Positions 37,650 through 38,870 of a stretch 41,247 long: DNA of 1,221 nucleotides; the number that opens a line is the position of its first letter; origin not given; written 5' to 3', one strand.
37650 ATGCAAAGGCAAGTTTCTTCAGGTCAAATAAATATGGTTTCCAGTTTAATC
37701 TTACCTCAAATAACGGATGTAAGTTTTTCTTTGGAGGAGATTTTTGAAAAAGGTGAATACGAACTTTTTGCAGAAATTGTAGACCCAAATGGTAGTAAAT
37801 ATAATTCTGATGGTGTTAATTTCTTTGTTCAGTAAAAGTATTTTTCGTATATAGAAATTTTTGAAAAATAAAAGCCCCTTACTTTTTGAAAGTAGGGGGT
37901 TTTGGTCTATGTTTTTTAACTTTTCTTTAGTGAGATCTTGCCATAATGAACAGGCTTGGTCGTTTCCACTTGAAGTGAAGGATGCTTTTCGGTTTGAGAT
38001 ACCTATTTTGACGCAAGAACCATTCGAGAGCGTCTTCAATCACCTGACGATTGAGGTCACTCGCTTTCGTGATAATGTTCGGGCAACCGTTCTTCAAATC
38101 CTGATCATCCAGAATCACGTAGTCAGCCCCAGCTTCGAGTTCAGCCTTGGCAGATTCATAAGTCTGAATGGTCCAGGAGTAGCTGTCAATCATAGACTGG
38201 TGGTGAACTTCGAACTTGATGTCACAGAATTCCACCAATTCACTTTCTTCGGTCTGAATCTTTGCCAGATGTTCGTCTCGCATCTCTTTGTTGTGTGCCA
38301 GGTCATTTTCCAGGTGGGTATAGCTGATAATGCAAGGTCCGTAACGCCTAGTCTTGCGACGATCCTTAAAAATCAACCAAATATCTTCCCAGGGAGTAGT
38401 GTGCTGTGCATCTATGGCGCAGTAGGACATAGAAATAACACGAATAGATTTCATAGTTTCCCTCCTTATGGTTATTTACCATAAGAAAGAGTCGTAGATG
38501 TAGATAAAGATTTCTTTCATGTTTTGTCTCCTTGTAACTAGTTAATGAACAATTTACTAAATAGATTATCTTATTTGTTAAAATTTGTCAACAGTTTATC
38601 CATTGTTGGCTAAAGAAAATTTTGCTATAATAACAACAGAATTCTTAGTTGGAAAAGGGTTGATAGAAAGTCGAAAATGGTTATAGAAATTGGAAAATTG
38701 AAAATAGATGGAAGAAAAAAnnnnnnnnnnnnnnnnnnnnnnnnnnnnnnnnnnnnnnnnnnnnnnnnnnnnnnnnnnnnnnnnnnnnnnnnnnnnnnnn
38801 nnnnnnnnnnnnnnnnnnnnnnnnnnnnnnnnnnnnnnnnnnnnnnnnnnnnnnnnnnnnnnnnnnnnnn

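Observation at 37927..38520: Leader-peptide-controlled gene: a 14-codon upstream ORF whose stop and the downstream RBS lie in one hairpin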

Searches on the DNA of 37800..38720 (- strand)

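Call 11: search_rna_families(source=window, start=37800, end=38720, threshold=evalue, max_evalue=10)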
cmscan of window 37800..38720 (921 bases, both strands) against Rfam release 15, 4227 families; matches with E-value up to 10: 13.
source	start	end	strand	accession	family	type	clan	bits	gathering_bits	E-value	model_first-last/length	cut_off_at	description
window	37857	37938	+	RF02663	GmglnB1_5p_UTR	Cis-reg;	-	29.4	54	0.003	1-85/85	no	GmglnB1 5'UTR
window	37848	37903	+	RF01822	RsaJ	Gene; sRNA;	-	24.6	100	0.0015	231-287/287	no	RNA Staph. aureus A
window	37839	37912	+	RF04342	Plastid-psbA-1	Cis-reg;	CL00153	24.3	54.3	1.3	32-114/114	no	Plastid-psbA-1 3UTR RNA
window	37865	37937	-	RF02371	PyrG_leader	Cis-reg; leader;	-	23.4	65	1.5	1-78/78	no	PyrG leader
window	37839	37911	+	RF04312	trpB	Cis-reg;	-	22.8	59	1.4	1-107/107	no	trpB ncRNA motif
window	37828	37907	+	RF02618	SSRC34_2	Gene; sRNA;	-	22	48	0.55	1-125/125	no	Streptococcus sRNA 34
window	37818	37901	+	RF02822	Srn266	Gene; sRNA;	-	22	63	0.62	1-112/112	no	Streptococcus RNA 266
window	37863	37947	-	RF04312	trpB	Cis-reg;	-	19.6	59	6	1-107/107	no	trpB ncRNA motif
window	37871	37944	-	RF01822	RsaJ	Gene; sRNA;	-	19.5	100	0.038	1-287/287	no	RNA Staph. aureus A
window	38451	38559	+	RF02325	TtnuHACA18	Gene; snRNA; snoRNA; HACA-box;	-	18.2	100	7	1-130/130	no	Tetrahymena snoRNA TtnuHACA18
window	37845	37903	+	RF01459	rliE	Gene; sRNA;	-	15.9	90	7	118-182/222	no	Listeria sRNA rliE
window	38669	38697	+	RF01371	CRISPR-DR58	Gene; CRISPR;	-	15.8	38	6.8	1-37/37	no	CRISPR RNA direct repeat element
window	38065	38156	+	RF01860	Afu_455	Gene; snRNA; snoRNA; CD-box;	-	15.3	48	8.7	1-92/92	no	A. fumigatus snoRNA Afu_455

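Call 110: search_rna_families(sources=[L005, L008, L016, L021, L023, L015, L014, L010, L002], threshold=gathering)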
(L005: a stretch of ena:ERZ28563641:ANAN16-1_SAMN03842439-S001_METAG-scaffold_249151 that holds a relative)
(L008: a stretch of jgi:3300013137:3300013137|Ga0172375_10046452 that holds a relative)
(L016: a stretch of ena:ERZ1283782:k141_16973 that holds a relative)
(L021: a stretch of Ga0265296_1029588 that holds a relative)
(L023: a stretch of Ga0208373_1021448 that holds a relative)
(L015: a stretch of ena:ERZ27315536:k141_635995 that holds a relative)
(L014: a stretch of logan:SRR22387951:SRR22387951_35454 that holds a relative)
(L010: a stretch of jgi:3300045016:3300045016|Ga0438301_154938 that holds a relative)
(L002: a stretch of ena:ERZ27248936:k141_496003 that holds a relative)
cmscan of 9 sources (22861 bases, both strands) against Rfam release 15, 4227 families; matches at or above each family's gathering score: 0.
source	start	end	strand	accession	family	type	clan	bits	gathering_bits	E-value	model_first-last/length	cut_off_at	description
